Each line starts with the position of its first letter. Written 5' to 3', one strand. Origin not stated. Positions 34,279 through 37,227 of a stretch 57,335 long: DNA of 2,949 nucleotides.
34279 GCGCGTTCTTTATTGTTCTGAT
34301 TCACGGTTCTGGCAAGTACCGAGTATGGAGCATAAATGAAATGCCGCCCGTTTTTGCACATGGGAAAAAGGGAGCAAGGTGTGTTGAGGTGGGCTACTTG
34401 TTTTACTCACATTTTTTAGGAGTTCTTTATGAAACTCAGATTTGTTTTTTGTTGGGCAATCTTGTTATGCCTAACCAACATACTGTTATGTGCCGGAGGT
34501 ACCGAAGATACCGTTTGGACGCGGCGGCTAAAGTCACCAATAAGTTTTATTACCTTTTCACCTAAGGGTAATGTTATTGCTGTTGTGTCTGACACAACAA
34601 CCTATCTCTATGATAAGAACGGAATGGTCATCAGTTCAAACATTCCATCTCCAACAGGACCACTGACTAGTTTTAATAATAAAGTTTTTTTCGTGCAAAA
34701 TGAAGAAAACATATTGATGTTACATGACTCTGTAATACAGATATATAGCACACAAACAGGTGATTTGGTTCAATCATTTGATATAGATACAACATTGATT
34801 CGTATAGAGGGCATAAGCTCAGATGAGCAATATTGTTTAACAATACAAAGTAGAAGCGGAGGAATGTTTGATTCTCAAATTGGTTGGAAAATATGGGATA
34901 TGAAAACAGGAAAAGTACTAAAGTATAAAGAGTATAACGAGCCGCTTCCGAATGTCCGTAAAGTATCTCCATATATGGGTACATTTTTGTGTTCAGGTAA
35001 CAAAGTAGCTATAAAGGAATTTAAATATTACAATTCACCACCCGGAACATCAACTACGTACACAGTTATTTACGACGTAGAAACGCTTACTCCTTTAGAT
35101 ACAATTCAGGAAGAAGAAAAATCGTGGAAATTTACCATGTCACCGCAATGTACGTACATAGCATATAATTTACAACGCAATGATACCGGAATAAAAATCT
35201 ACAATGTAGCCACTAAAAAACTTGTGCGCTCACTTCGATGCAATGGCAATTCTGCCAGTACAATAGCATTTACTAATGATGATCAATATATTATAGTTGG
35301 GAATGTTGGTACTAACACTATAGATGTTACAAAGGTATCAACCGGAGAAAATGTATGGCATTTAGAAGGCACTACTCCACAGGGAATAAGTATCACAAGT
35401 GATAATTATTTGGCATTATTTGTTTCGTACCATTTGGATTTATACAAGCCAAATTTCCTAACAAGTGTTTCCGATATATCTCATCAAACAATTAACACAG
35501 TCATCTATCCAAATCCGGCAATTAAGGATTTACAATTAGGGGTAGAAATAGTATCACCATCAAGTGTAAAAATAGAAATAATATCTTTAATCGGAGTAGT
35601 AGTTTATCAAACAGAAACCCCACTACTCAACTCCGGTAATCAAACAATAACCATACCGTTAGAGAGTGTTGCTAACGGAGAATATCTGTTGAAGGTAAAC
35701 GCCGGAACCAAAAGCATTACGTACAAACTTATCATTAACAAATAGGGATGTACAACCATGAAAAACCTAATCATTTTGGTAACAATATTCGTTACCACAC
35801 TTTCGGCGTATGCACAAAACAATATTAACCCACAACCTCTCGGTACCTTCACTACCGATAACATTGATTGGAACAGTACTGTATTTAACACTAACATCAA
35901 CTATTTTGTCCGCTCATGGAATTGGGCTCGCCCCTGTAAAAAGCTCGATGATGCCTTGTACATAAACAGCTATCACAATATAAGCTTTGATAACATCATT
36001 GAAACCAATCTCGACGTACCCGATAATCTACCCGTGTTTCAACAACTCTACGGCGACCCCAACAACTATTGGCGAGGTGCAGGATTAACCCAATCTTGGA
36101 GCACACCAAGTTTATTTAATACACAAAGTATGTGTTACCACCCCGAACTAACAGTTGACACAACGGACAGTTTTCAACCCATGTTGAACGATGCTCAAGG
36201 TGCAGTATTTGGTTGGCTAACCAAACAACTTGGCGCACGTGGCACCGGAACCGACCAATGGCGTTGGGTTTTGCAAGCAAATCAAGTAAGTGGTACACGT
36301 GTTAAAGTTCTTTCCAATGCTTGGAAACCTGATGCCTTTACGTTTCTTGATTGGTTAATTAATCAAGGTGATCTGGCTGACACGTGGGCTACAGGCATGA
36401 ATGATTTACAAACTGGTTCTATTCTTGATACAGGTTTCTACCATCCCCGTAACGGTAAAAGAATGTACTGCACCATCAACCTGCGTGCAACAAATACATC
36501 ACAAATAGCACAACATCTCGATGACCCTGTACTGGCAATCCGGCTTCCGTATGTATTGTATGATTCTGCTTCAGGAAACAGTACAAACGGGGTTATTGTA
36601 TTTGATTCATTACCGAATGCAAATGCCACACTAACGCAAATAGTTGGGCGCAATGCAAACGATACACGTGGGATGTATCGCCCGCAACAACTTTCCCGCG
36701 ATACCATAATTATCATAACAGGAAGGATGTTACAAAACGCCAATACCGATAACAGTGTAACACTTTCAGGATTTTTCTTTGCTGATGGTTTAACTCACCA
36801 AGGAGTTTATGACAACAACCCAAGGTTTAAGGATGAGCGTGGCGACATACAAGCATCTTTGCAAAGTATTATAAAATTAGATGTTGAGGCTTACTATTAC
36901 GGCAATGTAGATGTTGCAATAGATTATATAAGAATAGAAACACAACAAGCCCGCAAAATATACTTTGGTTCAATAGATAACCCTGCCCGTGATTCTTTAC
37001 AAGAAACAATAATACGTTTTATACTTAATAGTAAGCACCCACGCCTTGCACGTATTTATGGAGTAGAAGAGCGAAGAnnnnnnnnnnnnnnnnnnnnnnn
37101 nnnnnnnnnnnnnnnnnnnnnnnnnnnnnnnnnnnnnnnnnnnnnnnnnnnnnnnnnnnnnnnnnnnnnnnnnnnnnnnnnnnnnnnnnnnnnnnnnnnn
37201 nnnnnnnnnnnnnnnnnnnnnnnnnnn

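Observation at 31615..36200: Tandem segmental duplication creating mosaic paralogs of T9SS cargo genes, with a gene-fragment relic and a dispersed repeat at the junction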

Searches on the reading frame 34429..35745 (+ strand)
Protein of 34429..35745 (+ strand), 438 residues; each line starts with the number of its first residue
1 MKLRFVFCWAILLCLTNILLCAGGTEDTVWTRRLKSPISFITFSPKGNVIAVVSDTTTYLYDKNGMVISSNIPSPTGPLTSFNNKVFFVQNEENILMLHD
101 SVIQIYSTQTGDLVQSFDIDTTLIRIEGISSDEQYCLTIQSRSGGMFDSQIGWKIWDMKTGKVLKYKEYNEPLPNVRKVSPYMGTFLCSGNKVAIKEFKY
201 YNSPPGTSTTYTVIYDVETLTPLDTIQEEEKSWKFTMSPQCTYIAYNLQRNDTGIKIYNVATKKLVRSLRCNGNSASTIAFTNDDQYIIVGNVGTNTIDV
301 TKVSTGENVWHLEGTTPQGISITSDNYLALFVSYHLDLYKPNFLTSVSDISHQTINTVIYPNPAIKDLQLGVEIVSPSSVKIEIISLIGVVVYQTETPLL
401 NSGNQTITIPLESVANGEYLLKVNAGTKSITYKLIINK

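Call 5: search_protein_families(library=pfam, proteins=[window:34429-35745:+], max_evalue=0.01)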
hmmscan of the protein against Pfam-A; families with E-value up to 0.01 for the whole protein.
window:34429-35745:+ (438 aa): 14 families
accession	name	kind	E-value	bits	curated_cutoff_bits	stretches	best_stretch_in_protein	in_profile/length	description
PF25174.1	Beta-prop_THOC3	-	3.2e-14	53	305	1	213-326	72-181/272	THOC3 beta-propeller domain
PF18962.6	Por_Secre_tail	-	1.6e-09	38.3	27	1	359-436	1-75/75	Secretion system C-terminal sorting domain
PF23414.1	Beta-prop_EML_2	-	1.6e-07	31.4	90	0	207-308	58-158/266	Echinoderm microtubule-associated protein second beta-propeller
PF24814.1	WD40_Prp19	-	2.6e-06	27.2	320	1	206-318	153-262/281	Prp19 WD40 domain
PF25172.1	Beta-prop_WDR3_2nd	-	3.3e-06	27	140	1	253-317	20-81/293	WDR3 second beta-propeller domain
PF25175.1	Beta-prop_WDR5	-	5.9e-06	26.2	250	0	251-290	114-153/296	WDR5 beta-propeller domain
PF25173.1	Beta-prop_WDR3_1st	-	1e-05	25.7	154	1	213-316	12-113/184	WDR3 first beta-propeller domain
PF12894.13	ANAPC4_WD40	-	1.6e-05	25.5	22.9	0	28-63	28-67/91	Anaphase-promoting complex subunit 4 WD40 domain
PF25168.1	Beta-prop_WDR36-Utp21_2nd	-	0.00011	22.1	84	0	214-313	183-279/335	WDR36/Utp21 second beta-propeller domain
PF24807.1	WD40_CDC20-Fz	-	0.00019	21.3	200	0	40-149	14-118/292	CDC20/Fizzy WD40 domain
PF00400.38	WD40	-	0.00078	20.4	27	0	36-62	12-39/39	WD domain, G-beta repeat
PF13570.13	Beta-prop_ACSF4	-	0.0011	18.9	133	0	255-317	115-176/329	Beta-alanine-activating enzyme, beta-propeller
PF11589.14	DUF3244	-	0.0013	19.2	25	1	352-433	14-93/96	Domain of unknown function (DUF3244)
PF24817.1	WD40_WDHD1_1st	-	0.0032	17.1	109.9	0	214-288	204-280/291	WDHD1 first WD40 domain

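Call 15: find_encoding_contigs(protein=window:34429-35745:+, flank=10000, max_places=6)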
Protein window:34429-35745:+ (438 aa): no gene with exactly this product is on record in the collection.

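Call 16: find_homologous_proteins(query=window:34429-35745:+, max_evalue=0.00001)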
Query window:34429-35745:+ (438 aa): 2 proteins with E <= 0.00001 among 3799 candidates.
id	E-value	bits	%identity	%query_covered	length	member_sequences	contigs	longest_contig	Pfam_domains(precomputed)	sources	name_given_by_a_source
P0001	1.9e-290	981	100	100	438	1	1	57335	PF25174.2,PF25172.2,PF24814.2,PF23381.2,PF25173.2,PF18962.8,PF12894.14,PF25175.2,PF23414.2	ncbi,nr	ncbi:MAG: T9SS type A sorting domain-containing protein [Bacteriodetes bacterium]|nr:T9SS type A sor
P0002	3.7e-143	495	54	100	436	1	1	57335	PF25174.2,PF23381.2,PF18962.8,PF25171.2,PF12894.14,PF13570.14,PF25175.2,PF23414.2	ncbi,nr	ncbi:MAG: T9SS type A sorting domain-containing protein [Bacteriodetes bacterium]|nr:T9SS type A sor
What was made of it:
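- Tried and rejected: The word-indexed search of 5.8 billion proteins found only the two paralogs (call 16).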

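Call 17: find_related_loci(query=window:34429-35745:+, collection=genome_contigs, flank=10000)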
Query window:34429-35745:+ (438 aa) in genome_contigs; peptide patterns used: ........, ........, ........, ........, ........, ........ (x = any residue, [..] = any of these).
111 stretches matched a pattern, but none encodes a relative of the query by tblastn (E <= 1e-3).

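Call 29: search_protein_representatives(alignment_id=A1)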
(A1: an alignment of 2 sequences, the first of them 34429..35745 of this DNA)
Query: 2 sequences, 440 profile positions. Proteins with E-value up to 0.001 (for the whole library): 13208; up to 1e-10: 1526; up to 1e-30: 9. The best 150 are listed.
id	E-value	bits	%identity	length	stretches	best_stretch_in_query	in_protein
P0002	1.6e-266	900.5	-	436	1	1-440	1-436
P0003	2.3e-41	158.4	-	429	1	10-438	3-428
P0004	1.1e-35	139.7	-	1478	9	232-322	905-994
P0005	2.4e-35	138.6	-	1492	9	100-315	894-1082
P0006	2.8e-35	138.4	-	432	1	1-440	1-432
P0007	1.2e-34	136.3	-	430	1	2-440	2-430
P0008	9.6e-33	130.1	-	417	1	21-437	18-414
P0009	1.6e-32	129.3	-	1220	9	215-317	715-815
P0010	3.5e-31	124.9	-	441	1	22-440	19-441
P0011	2.4e-30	122.1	-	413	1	10-437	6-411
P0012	6.8e-30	120.7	-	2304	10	32-289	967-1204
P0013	2.1e-29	119.1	-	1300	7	231-312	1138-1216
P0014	3.5e-29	118.3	-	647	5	87-314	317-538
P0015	6.2e-29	117.5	-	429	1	20-403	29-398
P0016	6.7e-29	117.4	-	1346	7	251-317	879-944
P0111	2.8e-20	89.0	-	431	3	1-70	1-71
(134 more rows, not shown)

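Call 30: find_encoding_contigs(protein=P0003, flank=10000, max_places=4)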
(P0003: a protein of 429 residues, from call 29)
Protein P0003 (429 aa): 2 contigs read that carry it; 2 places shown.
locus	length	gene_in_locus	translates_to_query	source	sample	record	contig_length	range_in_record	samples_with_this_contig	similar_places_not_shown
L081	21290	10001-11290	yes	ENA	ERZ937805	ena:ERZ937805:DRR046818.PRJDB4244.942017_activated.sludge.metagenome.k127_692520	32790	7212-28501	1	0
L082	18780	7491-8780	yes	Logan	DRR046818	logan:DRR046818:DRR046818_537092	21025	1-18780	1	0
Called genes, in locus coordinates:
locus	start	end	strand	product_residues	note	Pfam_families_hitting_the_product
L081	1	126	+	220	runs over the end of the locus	PF11300:DUF3102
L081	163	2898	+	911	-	PF20464:MmeI_N, PF20465:MmeI_hel, PF02384:N6_Mtase (faint), PF20473:MmeI_Mtase, PF07669:Eco57I (weak), PF20466:MmeI_TRD, PF20467:MmeI_C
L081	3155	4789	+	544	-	-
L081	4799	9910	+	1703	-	-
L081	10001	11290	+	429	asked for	PF00400:WD40 (faint), PF25175:Beta-prop_WDR5 (faint), PF25174:Beta-prop_THOC3, PF23381:Beta-prop_IFT122_1st (weak), PF18962:Por_Secre_tail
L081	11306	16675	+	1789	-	PF18962:Por_Secre_tail (weak)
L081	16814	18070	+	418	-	PF01244:Peptidase_M19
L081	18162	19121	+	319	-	-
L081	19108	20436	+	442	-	PF00149:Metallophos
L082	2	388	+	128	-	?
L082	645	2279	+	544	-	-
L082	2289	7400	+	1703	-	-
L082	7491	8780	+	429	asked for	PF00400:WD40 (faint), PF25175:Beta-prop_WDR5 (faint), PF25174:Beta-prop_THOC3, PF23381:Beta-prop_IFT122_1st (weak), PF18962:Por_Secre_tail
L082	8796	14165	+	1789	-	PF18962:Por_Secre_tail (weak)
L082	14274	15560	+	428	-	PF01244:Peptidase_M19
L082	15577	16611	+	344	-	-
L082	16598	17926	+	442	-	PF00149:Metallophos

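Call 31: find_encoding_contigs(protein=P0006, flank=10000, max_places=4)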
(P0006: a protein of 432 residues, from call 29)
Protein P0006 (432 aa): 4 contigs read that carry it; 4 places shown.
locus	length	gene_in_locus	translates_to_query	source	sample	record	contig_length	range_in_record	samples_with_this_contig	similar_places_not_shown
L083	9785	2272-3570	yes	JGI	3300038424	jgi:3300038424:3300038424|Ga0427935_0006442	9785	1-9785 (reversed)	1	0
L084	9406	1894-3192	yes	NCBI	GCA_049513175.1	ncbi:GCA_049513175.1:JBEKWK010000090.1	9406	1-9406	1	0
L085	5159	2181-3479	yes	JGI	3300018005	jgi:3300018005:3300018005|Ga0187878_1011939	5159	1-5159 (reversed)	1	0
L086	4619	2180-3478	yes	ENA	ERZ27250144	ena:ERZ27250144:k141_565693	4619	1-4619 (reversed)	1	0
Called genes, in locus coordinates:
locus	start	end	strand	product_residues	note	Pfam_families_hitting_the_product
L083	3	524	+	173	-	?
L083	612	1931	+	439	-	PF00512:HisKA, PF02518:HATPase_c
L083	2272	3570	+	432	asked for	PF24807:WD40_CDC20-Fz (faint), PF25174:Beta-prop_THOC3 (faint), PF25175:Beta-prop_WDR5 (faint), PF25168:Beta-prop_WDR36-Utp21_2nd (faint), PF18962:Por_Secre_tail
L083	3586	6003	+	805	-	-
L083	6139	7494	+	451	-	PF18962:Por_Secre_tail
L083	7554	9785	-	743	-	?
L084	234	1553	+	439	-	PF00512:HisKA, PF02518:HATPase_c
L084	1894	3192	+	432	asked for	PF24807:WD40_CDC20-Fz (faint), PF25174:Beta-prop_THOC3 (faint), PF25175:Beta-prop_WDR5 (faint), PF25168:Beta-prop_WDR36-Utp21_2nd (faint), PF18962:Por_Secre_tail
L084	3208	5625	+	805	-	-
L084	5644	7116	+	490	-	PF18962:Por_Secre_tail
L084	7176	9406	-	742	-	PF02463:SMC_N (faint), PF17755:UvrA_DNA-bind, PF00005:ABC_tran (faint), PF13304:AAA_21 (faint)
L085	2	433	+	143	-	?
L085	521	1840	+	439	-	PF00512:HisKA, PF02518:HATPase_c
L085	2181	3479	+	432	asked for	PF24807:WD40_CDC20-Fz (faint), PF25174:Beta-prop_THOC3 (faint), PF25175:Beta-prop_WDR5 (faint), PF25168:Beta-prop_WDR36-Utp21_2nd (faint), PF18962:Por_Secre_tail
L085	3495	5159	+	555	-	?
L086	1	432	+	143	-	?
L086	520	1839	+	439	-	PF00512:HisKA, PF02518:HATPase_c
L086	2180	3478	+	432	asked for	PF24807:WD40_CDC20-Fz (faint), PF25174:Beta-prop_THOC3 (faint), PF25175:Beta-prop_WDR5 (faint), PF25168:Beta-prop_WDR36-Utp21_2nd (faint), PF18962:Por_Secre_tail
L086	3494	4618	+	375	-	?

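Call 82: find_encoding_contigs(protein=P0111, flank=10000, max_places=6)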
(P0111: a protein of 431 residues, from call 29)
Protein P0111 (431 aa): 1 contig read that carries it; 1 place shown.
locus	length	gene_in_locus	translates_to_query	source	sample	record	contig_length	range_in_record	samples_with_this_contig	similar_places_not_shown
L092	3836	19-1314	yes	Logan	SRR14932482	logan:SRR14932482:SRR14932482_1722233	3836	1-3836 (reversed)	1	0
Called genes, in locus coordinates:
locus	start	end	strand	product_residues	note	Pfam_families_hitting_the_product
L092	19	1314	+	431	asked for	PF18962:Por_Secre_tail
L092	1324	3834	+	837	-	?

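Call 87: search_protein_families(library=ncbifam, proteins=[window:34429-35745:+], max_evalue=0.01)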
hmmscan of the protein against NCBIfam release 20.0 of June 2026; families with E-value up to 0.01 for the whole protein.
window:34429-35745:+ (438 aa): 4 families
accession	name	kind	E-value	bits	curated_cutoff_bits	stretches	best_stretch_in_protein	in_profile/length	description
TIGR04183.1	Por_Secre_tail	domain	2.8e-10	40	23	1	359-437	1-72/72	T9SS type A sorting domain-containing protein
NF038113.1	T9SSA_dep_M36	equivalog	3.2e-07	28.9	885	1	346-437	784-869/869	T9SS-dependent M36 family metallopeptidase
NF052323.1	T9SSA_dep_M6i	equivalog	4.3e-05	21.6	600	1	359-431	960-1032/1043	T9SS-dependent M6-like inactivated metalloprotease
TIGR03866.1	PQQ_ABC_repeats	subfamily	6e-05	22.3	287.3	1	213-330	25-140/310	PQQ-dependent catabolism-associated beta-propeller protein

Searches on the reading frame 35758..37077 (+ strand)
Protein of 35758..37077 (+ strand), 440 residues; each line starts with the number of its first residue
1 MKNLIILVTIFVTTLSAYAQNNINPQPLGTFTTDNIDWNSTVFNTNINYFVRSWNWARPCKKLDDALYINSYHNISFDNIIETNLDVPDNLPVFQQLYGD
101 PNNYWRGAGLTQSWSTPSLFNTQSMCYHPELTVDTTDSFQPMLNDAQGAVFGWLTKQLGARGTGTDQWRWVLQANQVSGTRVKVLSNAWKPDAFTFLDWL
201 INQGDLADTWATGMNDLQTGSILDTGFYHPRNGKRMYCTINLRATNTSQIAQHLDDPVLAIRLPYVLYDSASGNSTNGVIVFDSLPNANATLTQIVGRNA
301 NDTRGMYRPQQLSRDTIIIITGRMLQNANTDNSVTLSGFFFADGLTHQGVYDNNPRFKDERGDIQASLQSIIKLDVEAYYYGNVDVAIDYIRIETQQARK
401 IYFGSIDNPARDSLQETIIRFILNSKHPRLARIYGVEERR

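Call 65: predict_structure(alignment_id=A4)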
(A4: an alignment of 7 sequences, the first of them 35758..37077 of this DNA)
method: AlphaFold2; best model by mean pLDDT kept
length: 440 residues; sequences in the alignment: 7
mean_pLDDT: 44.4   pTM: 0.46
mean pLDDT of the five models: 44.4, 43.4, 42.2, 40.0, 38.5
residues with pLDDT >= 90: 0; 70-90: 62; 50-70: 88; < 50: 290
segments of 3 or more residues with pLDDT < 50: 1-3, 12-157, 188-235, 287-313, 343-369, 400-423, 429-440
pLDDT, mean of each block of 10 residues (from residue 1): 54 38 30 34 32 27 27 25 25 26 27 27 39 37 32 45 55 74 58 27 26 28 26 52 80 83 66 66 53 36 31 61 69 64 37 29 37 68 79 54 40 42 47 40
secondary structure, 60 per line:
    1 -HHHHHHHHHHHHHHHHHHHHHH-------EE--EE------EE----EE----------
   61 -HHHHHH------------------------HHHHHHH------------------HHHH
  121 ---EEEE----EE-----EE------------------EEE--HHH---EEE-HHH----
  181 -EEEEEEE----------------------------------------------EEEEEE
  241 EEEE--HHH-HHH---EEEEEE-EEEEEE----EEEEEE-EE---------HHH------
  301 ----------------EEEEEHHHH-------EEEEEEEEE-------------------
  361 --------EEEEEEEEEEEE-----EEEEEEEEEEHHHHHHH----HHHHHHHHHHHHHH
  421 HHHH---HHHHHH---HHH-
elements in order: H2-23 H62-67 H92-98 H117-120 E124-127 E159-161 E170-172 E182-188 E235-244 E257-262 E264-269 E274-279 E317-321 H322-325 E333-341 E369-380 E386-395 H396-402 H407-424 H428-433
